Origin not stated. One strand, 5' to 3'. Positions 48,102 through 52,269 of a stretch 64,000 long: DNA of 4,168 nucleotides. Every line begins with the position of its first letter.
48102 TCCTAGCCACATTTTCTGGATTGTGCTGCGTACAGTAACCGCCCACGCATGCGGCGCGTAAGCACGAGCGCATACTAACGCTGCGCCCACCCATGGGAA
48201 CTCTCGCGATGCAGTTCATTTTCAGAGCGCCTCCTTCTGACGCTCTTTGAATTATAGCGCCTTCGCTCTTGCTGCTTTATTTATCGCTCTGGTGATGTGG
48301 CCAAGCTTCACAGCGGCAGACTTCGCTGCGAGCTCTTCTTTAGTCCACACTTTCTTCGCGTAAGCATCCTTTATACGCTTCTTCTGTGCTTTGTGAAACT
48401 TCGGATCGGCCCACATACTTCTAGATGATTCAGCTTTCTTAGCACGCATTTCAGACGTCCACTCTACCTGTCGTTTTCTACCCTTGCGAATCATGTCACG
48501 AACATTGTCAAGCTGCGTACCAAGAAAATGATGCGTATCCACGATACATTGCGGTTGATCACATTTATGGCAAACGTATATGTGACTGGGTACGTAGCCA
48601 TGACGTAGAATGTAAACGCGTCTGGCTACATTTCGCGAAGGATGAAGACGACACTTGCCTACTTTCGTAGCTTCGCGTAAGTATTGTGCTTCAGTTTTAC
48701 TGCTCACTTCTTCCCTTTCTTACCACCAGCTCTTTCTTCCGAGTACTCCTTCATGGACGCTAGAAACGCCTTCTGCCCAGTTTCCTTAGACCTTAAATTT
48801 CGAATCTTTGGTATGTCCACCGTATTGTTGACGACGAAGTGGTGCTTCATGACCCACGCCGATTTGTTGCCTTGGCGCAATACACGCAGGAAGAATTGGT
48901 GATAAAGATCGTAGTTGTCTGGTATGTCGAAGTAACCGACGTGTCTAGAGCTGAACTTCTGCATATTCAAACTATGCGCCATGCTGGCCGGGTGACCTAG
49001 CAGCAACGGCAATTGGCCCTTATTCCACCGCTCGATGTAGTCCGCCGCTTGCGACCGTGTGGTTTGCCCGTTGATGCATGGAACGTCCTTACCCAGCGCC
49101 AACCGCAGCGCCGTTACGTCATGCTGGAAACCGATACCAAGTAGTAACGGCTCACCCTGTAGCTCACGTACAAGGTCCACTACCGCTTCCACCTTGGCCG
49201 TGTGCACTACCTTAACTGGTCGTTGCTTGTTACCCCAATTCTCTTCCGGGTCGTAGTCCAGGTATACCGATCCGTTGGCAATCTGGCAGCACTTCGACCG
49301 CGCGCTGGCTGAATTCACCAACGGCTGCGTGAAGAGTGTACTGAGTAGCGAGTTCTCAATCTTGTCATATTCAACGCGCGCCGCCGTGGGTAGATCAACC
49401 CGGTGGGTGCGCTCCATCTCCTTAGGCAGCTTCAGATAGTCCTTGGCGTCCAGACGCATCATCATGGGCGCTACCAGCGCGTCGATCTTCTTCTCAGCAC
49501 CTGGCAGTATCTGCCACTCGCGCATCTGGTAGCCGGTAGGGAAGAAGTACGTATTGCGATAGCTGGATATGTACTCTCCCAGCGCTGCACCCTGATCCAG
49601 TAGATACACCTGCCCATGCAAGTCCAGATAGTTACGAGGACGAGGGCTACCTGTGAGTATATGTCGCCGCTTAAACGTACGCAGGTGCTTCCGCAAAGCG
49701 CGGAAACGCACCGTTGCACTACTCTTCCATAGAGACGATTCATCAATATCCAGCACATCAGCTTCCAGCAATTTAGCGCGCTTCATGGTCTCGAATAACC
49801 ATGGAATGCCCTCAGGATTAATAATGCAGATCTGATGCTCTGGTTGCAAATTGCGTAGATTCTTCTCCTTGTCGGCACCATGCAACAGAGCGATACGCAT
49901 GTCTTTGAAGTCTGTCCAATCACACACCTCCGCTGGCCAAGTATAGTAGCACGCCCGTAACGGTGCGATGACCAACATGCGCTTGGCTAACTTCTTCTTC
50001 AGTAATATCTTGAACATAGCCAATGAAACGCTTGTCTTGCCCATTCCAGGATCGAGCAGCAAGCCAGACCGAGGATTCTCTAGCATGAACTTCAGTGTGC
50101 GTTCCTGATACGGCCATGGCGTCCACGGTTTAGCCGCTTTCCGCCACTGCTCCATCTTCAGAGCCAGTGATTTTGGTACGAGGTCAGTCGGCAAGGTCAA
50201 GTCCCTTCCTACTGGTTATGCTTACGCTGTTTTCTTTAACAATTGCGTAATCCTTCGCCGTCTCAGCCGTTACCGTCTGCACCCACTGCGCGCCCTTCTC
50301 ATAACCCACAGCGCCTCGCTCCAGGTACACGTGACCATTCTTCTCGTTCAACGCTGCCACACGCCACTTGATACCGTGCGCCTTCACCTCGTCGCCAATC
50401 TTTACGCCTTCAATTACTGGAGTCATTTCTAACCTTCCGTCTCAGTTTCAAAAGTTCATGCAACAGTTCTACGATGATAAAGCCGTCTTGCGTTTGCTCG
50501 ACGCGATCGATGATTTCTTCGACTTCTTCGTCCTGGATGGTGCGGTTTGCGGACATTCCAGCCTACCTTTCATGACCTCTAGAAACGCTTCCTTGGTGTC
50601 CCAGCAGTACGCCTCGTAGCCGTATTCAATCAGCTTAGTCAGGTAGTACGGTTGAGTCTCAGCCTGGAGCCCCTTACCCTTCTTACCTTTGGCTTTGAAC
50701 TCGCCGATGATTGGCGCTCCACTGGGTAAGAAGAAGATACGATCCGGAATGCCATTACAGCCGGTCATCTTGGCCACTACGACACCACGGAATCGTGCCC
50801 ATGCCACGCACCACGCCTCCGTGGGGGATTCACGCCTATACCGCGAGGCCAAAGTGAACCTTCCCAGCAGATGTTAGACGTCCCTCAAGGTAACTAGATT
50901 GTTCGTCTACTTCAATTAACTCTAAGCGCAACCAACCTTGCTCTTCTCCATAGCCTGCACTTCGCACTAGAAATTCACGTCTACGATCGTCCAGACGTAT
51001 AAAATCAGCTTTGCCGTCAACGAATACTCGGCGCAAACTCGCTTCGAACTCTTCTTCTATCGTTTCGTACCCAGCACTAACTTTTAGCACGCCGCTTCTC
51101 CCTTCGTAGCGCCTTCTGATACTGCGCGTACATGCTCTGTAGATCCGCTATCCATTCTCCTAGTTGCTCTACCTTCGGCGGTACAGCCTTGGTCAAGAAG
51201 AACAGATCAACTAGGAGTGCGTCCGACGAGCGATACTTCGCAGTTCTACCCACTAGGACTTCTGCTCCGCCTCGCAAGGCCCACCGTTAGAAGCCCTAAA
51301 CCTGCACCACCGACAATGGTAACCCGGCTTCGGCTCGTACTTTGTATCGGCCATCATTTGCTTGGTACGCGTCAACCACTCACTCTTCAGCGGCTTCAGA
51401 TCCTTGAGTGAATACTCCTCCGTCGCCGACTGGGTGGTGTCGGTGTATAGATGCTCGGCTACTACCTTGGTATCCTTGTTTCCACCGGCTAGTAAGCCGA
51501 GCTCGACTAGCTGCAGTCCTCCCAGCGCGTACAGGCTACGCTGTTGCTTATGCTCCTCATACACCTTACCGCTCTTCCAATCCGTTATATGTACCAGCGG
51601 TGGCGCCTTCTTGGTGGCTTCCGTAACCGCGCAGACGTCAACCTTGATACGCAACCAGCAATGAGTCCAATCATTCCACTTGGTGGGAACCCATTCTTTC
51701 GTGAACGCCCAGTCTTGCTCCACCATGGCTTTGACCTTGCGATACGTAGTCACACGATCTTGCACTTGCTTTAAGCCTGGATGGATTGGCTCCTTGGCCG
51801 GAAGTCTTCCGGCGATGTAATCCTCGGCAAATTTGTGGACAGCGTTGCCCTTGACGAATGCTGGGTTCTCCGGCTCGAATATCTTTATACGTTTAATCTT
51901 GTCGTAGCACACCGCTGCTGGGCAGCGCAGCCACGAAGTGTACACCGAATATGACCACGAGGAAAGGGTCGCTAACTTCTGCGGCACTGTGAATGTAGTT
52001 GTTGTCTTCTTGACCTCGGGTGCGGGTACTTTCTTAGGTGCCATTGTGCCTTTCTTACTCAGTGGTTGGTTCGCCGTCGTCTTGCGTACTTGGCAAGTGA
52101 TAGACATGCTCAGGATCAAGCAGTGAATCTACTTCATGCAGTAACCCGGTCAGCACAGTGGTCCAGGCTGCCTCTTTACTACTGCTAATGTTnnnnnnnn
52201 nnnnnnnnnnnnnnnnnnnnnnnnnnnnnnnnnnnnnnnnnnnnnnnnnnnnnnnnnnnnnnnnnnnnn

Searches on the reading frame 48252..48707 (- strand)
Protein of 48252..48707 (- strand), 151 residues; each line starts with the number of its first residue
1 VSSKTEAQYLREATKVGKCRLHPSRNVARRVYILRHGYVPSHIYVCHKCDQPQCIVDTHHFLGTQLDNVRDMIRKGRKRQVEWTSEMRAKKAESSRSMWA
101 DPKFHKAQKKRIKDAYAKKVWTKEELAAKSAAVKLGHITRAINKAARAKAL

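Call 29: search_protein_families(library=phrogs, proteins=[window:48252-48707:-], max_evalue=0.001)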
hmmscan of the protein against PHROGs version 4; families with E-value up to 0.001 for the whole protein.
window:48252-48707:- (151 aa): 6 families
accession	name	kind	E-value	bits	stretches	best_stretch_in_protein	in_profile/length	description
phrog_1872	-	DNA, RNA and nucleotide metabolism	7.8e-15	56.2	1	17-113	51-150/166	endonuclease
phrog_1492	-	DNA, RNA and nucleotide metabolism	4e-09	37.1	1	23-89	110-168/414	HNH endonuclease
phrog_6254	-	DNA, RNA and nucleotide metabolism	1.1e-08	36.5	1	28-120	39-137/154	HNH endonuclease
phrog_826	-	DNA, RNA and nucleotide metabolism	5.4e-06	27.2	1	18-84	104-167/281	HNH endonuclease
phrog_59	-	DNA, RNA and nucleotide metabolism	2e-05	25.1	1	25-104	189-246/423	HNH endonuclease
phrog_4842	-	DNA, RNA and nucleotide metabolism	0.00074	20.3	0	12-59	86-134/154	HNH endonuclease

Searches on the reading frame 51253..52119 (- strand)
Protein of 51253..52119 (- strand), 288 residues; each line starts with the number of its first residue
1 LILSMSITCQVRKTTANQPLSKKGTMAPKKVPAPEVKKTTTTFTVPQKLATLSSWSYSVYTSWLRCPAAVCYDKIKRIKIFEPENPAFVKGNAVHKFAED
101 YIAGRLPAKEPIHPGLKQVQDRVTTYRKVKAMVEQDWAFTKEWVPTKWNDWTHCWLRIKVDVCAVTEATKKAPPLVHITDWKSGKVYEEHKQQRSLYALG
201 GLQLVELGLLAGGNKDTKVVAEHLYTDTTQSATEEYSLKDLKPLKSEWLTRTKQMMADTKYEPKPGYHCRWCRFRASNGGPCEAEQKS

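Call 29: search_protein_families(library=phrogs, proteins=[window:51253-52119:-], max_evalue=0.001)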
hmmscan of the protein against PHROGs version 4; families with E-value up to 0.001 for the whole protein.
window:51253-52119:- (288 aa): 2 families
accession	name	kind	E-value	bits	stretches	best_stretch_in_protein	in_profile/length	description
phrog_69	-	DNA, RNA and nucleotide metabolism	4.7e-20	73.1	1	42-277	77-322/501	exonuclease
phrog_1218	-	DNA, RNA and nucleotide metabolism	2.5e-07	31.2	1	53-136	8-81/364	exonuclease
